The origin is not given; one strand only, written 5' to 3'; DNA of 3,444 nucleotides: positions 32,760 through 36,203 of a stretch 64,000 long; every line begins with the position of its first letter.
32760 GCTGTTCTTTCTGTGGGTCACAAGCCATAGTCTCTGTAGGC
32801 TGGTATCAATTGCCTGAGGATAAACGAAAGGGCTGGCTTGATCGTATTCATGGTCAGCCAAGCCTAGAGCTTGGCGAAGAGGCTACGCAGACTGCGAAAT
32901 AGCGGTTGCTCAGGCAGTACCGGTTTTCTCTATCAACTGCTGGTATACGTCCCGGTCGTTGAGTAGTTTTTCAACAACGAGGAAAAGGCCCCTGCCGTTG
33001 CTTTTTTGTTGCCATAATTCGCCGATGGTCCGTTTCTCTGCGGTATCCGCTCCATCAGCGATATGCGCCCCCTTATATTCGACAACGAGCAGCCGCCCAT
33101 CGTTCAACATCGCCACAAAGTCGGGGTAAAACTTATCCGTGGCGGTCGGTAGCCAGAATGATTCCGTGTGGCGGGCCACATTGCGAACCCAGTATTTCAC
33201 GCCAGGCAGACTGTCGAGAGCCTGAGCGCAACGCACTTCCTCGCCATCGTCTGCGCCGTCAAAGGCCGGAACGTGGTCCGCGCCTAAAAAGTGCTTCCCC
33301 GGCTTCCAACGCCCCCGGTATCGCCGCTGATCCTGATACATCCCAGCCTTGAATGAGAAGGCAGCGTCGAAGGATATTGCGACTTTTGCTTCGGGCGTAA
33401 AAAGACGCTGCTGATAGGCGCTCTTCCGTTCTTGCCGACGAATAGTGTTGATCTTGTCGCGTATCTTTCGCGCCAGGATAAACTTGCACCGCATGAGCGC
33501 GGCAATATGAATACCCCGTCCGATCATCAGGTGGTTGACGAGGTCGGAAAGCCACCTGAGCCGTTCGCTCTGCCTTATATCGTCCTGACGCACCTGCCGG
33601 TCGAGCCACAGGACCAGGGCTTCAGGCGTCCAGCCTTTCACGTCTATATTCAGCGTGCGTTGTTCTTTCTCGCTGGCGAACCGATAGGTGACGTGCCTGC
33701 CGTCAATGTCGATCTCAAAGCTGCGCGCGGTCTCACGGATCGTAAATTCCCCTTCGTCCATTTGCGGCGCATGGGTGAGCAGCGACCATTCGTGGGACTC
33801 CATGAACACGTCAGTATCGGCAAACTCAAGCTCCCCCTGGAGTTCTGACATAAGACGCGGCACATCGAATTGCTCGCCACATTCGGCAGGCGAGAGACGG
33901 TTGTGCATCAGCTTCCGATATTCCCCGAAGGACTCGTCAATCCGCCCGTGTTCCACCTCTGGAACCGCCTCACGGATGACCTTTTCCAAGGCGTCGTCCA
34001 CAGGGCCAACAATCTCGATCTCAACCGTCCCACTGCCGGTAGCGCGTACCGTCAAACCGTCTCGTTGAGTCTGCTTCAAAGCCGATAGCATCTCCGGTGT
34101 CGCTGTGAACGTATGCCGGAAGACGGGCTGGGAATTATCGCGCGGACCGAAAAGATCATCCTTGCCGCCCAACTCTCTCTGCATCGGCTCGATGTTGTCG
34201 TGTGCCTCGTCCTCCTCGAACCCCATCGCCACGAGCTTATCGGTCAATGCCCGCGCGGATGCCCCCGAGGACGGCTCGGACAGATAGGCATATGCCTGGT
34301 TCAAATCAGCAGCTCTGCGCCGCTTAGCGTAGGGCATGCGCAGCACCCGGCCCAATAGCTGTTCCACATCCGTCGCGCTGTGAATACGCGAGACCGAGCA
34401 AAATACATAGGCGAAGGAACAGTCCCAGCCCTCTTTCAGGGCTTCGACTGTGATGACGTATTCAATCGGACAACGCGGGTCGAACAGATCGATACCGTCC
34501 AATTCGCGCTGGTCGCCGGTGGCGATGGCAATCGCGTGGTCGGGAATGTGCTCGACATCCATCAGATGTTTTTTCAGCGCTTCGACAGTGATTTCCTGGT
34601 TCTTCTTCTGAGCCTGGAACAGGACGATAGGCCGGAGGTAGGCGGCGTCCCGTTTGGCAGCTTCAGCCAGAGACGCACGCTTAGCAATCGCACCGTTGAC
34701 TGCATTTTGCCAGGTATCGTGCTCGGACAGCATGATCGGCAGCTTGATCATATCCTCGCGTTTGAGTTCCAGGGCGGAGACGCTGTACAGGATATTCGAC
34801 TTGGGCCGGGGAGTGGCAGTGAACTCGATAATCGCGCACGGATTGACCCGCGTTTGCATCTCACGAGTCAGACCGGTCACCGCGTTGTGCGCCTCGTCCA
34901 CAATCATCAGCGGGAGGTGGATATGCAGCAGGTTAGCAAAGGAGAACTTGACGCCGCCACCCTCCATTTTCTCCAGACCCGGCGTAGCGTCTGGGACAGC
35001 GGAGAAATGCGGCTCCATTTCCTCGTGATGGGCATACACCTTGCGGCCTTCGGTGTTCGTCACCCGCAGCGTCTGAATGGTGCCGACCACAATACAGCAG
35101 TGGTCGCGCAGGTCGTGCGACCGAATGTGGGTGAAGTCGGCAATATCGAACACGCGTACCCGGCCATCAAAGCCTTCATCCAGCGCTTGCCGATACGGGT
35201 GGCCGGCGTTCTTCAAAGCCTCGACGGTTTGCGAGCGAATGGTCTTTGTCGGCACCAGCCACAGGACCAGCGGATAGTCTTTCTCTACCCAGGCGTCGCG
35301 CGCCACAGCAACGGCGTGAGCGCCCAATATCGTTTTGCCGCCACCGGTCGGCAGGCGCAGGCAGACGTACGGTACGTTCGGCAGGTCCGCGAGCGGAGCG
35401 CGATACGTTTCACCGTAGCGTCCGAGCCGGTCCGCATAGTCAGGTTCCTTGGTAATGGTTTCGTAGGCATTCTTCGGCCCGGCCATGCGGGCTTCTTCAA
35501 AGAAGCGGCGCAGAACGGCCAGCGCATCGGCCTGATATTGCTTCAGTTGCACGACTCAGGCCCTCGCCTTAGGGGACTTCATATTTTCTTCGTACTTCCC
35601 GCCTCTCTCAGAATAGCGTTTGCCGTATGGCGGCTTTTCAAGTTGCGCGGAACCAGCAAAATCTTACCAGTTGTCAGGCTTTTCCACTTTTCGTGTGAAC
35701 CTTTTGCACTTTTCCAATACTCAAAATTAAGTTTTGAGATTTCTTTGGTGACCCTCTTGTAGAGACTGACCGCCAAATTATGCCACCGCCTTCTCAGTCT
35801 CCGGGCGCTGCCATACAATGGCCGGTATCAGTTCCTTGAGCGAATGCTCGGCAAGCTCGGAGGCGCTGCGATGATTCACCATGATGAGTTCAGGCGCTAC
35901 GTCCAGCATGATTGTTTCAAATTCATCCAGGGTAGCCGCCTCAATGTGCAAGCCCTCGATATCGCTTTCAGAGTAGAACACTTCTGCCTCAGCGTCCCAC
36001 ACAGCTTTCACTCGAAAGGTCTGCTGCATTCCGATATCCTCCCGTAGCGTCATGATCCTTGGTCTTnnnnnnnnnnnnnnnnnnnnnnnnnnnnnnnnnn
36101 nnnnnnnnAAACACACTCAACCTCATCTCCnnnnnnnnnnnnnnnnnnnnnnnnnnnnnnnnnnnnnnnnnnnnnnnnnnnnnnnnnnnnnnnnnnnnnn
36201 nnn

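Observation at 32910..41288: Two membrane-anchored pentapeptide-repeat proteins and a TPR-like protein are translationally coupled to a Type III R-M system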

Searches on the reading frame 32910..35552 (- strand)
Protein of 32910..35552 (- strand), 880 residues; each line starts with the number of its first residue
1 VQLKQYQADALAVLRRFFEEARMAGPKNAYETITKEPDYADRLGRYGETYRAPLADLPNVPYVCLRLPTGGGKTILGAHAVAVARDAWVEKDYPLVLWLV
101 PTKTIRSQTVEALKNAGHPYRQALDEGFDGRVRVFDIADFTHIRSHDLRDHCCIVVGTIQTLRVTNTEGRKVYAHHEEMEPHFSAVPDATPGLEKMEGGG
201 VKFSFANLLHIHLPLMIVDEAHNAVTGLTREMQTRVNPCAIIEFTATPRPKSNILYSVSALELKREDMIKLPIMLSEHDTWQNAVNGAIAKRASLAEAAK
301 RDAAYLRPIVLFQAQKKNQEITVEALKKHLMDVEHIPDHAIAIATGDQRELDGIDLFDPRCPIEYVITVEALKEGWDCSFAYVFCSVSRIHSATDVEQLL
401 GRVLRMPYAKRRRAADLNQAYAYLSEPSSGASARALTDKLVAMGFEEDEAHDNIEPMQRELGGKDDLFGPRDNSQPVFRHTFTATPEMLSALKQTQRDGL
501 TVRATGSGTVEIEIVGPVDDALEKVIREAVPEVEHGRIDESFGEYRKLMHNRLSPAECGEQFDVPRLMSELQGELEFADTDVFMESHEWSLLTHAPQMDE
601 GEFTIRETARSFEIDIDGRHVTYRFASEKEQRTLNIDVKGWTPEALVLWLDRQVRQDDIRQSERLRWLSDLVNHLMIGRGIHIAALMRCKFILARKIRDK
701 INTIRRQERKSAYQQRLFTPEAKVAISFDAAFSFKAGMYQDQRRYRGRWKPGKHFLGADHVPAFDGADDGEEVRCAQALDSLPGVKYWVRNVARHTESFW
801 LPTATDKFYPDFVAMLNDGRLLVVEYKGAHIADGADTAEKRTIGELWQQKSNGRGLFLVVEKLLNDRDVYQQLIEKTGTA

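Call 3: search_protein_families(library=pfam, proteins=[window:32910-35552:-], max_evalue=0.01)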
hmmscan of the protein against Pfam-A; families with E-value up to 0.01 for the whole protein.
window:32910-35552:- (880 aa): 2 families
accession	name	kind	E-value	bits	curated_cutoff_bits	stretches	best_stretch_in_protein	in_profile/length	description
PF04851.21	ResIII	-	6e-16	59.2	22.5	1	2-249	3-163/164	Type III restriction enzyme, res subunit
PF00270.35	DEAD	-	4.6e-07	30.1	26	1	63-162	17-105/167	DEAD/DEAH box helicase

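Call 4: search_protein_families(library=padloc, proteins=[window:32910-35552:-], max_evalue=0.01)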
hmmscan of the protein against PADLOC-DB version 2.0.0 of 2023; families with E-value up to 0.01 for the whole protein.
window:32910-35552:- (880 aa): 5 families
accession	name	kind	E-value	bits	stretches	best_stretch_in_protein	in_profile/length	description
PDLC03650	REase_III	-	7.3e-178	591.8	1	2-872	3-889/898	Type III restriction enzyme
PDLC03653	REase_III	-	1.4e-60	203.4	2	200-424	247-487/883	Type III restriction enzyme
PDLC03648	REase_III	-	1.2e-08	31.6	1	363-413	311-361/871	Type III restriction enzyme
PDLC03647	REase_III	-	6.5e-08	29.2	1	362-411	506-555/989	Type III restriction enzyme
PDLC03649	REase_III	-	0.001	15.1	0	370-439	502-572/973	Type III restriction enzyme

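Call 53: search_protein_families(library=ncbifam, proteins=[window:32910-35552:-], max_evalue=0.001)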
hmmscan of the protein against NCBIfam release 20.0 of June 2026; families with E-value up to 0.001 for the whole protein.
window:32910-35552:- (880 aa): 1 family
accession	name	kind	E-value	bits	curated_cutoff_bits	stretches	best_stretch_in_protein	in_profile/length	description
NF046055.1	restr_BPTD_3080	equivalog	6.8e-08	30.9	800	1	771-855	862-946/970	BPTD_3080 family restriction endonuclease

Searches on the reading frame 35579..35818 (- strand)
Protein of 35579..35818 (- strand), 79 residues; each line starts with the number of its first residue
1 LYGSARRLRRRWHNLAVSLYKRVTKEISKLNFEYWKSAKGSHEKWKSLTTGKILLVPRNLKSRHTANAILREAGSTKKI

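Call 3: search_protein_families(library=pfam, proteins=[window:35579-35818:-], max_evalue=0.01)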
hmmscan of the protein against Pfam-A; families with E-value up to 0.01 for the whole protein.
window:35579-35818:- (79 aa): 1 family
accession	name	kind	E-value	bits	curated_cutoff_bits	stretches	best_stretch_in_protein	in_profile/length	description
PF07927.17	HicA_toxin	-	0.0001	22.8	27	1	21-74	2-57/58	HicA toxin of bacterial toxin-antitoxin,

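Call 4: search_protein_families(library=padloc, proteins=[window:35579-35818:-], max_evalue=0.01)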
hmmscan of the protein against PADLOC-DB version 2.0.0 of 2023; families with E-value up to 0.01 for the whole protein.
window:35579-35818:- (79 aa): 0 families

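Call 53: search_protein_families(library=ncbifam, proteins=[window:35579-35818:-], max_evalue=0.001)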
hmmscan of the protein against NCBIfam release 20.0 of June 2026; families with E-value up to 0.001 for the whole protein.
window:35579-35818:- (79 aa): 0 families

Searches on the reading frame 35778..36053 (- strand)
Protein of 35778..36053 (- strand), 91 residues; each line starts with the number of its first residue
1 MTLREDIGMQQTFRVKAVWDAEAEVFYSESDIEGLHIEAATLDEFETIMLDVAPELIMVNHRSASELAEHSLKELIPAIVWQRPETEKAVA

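Call 3: search_protein_families(library=pfam, proteins=[window:35778-36053:-], max_evalue=0.01)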
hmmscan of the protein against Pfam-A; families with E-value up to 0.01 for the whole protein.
window:35778-36053:- (91 aa): 1 family
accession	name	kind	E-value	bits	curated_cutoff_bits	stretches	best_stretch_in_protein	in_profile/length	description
PF08972.17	DUF1902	-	2e-07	31.5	22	1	13-63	2-53/74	Domain of unknown function (DUF1902)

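Call 4: search_protein_families(library=padloc, proteins=[window:35778-36053:-], max_evalue=0.01)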
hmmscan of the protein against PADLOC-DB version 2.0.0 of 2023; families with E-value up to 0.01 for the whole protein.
window:35778-36053:- (91 aa): 0 families

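Call 53: search_protein_families(library=ncbifam, proteins=[window:35778-36053:-], max_evalue=0.001)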
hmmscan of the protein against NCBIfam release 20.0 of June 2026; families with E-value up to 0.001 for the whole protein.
window:35778-36053:- (91 aa): 0 families
